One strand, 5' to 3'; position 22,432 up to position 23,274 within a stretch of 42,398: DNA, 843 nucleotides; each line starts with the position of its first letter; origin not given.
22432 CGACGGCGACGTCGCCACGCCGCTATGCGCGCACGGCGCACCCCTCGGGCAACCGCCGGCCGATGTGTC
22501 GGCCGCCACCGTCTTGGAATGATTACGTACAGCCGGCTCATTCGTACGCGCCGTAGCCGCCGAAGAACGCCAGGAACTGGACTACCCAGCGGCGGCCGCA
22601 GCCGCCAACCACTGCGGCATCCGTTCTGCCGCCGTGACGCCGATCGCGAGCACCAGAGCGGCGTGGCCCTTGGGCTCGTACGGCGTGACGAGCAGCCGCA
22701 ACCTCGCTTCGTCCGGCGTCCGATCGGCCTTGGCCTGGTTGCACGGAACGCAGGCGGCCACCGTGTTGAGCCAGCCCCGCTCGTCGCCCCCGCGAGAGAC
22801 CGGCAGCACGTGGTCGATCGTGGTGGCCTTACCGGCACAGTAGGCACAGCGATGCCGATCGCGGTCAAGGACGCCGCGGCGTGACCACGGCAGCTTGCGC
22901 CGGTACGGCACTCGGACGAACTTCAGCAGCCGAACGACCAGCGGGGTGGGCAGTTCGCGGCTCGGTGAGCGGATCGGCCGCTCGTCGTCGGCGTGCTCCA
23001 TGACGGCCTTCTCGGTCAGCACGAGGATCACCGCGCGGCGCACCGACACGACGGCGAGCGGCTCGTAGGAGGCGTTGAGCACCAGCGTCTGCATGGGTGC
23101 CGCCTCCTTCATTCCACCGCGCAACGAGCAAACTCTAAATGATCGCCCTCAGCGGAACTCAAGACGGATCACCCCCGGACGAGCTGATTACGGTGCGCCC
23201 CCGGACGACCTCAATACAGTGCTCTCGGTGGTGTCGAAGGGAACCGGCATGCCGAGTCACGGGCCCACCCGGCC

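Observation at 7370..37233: Dispersed ~80-90 nt palindromic repeat family: six intergenic copies plus a relic in 42 kb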

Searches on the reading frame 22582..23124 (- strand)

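Call 7: search_protein_families(library=pfam, proteins=[window:22582-23124:-])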
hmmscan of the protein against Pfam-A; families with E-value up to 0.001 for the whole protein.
window:22582-23124:- (180 aa): 3 families
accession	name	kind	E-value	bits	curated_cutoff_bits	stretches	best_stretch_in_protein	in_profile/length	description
PF14279.12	HNH_5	-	6.8e-08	32.8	27.5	1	93-141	1-52/56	HNH endonuclease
PF01844.29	HNH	-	1.9e-07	31.6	21.4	1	93-135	1-47/47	HNH endonuclease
PF13395.12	HNH_4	-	6.2e-05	23.3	22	1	99-137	16-53/54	HNH endonuclease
